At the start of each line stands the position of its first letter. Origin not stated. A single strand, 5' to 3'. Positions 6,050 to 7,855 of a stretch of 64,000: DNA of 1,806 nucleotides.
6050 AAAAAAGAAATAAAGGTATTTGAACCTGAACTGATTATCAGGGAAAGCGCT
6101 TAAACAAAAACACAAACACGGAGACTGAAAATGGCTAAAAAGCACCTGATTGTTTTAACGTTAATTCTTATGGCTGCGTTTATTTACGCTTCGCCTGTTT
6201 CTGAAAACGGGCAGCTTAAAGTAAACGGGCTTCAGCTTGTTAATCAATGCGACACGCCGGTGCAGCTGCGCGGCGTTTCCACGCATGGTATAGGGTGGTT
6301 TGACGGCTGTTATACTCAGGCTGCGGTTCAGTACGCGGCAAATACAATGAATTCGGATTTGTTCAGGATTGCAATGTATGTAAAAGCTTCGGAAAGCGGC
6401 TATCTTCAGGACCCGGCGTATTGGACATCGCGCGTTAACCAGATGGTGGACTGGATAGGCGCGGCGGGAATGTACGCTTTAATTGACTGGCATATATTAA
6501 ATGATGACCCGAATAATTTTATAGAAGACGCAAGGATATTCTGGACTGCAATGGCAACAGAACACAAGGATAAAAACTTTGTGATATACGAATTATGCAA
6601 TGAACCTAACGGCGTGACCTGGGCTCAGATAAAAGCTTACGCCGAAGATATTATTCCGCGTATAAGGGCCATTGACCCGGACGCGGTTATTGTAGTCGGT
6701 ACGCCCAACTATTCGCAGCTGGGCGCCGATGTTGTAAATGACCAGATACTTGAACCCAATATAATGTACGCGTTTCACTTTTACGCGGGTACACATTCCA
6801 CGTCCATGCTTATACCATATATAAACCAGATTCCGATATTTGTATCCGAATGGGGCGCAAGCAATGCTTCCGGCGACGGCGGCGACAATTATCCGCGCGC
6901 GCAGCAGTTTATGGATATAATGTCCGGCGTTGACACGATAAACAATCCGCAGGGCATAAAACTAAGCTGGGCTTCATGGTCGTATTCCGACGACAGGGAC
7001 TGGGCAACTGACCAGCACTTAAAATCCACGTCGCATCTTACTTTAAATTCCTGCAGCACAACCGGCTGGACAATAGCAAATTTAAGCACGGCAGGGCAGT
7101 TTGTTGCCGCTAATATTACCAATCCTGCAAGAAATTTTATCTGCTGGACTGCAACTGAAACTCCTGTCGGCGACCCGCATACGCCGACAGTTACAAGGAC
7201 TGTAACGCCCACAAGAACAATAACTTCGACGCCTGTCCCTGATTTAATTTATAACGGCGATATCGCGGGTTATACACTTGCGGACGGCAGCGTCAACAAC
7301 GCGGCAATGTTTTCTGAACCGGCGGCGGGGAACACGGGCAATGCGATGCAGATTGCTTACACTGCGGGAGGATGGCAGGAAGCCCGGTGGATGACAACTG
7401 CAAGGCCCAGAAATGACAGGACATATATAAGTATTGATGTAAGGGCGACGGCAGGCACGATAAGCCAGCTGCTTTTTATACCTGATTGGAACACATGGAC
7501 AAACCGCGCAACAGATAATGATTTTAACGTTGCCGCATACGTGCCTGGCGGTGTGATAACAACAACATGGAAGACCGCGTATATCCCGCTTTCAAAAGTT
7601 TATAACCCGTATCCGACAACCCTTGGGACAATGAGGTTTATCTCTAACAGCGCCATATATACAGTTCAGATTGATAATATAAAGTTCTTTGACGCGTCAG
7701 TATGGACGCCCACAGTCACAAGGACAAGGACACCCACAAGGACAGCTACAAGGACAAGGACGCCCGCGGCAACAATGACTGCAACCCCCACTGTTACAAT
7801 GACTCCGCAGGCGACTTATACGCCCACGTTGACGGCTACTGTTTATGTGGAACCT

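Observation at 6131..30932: Dense same-strand arsenal of secreted multidomain glycoside hydrolases sharing one modular architecture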

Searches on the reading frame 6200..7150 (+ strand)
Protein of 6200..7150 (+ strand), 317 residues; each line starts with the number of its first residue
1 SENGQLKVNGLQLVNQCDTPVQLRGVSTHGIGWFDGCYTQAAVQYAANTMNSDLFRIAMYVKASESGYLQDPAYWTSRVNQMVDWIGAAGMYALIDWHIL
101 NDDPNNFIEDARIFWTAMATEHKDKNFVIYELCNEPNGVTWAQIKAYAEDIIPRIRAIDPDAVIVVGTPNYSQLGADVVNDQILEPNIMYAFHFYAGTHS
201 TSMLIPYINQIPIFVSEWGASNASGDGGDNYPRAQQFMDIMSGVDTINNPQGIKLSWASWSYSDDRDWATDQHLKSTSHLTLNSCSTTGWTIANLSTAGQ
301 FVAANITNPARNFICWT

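Call 101: search_solved_structures(query=window:6200-7150:+, max_evalue=1e-20)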
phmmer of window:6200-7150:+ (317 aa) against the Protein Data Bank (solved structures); distinct sequences matched with E-value up to 1e-20: 24.
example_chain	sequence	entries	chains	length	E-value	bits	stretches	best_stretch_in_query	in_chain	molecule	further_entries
6gjf_A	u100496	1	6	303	3.7e-67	230.2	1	3-306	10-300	ENDOGLUCANASE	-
2cks_A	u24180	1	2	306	6.3e-65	222.8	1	4-304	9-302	ENDOGLUCANASE E-5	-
2ckr_A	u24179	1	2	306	1.7e-64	221.4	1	4-304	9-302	ENDOGLUCANASE E-5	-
5wh8_A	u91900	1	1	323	2.3e-63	217.7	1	2-308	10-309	Putative carbohydrate-active enzyme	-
4xzw_A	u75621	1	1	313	1.6e-59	205.1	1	2-306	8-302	endo-glucanase chimera C10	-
4xzb_A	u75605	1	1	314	1.9e-59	204.8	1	2-306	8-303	CelA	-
1lf1_A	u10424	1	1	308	1.8e-57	198.3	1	2-308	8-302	Cel5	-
3pzt_A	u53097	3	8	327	5.7e-57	196.7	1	2-307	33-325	Endoglucanase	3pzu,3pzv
1e5j_A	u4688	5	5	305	5.7e-57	196.7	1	2-308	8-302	ENDOGLUCANASE 5A | ENDOGLUCANASE B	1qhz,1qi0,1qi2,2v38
1h5v_A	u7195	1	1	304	6.6e-57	196.5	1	2-307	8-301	ENDOGLUCANASE 5A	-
1a3h_A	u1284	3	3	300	8.2e-57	196.1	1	2-306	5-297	ENDOGLUCANASE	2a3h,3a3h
1h11_A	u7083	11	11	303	8.5e-57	196.1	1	2-306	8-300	ENDOGLUCANASE 5A | ENDOGLUCANASE B | PROTEIN (ENDOGLUCANASE)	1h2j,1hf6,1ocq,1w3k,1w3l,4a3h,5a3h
9wcc_A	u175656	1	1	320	3.1e-56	194.2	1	3-304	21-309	AABGIC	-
8zvk_A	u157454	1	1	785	3.4e-56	194.1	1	3-304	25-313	AaBgIC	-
5ecu_A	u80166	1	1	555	4.6e-47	164.1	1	6-306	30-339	Cellulase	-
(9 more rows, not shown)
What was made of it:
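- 6131..8191 (+): g1: signal peptide, GH5 endoglucanase, short linker, CBM11-like module (aa 368-525), 61-aa (T-X)n linker (7691-7873), CTD (7889-8188). Closest solved structures are GH5 endoglucanases 6gjf and 2cks (call 101).
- On GH5 (g1, g4): Closest PDB entries are GH5 endoglucanases (call 101).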

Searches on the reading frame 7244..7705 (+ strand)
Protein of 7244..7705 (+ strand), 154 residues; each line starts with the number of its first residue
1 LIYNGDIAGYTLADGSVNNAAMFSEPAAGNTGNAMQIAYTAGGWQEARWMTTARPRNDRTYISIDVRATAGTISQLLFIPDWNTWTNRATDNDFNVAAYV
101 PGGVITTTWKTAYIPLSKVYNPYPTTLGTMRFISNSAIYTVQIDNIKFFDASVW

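Call 34: search_protein_families(library=pfam, proteins=[window:7244-7705:+], max_evalue=10)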
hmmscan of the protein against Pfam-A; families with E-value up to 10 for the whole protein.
seq(154 aa): 0 families
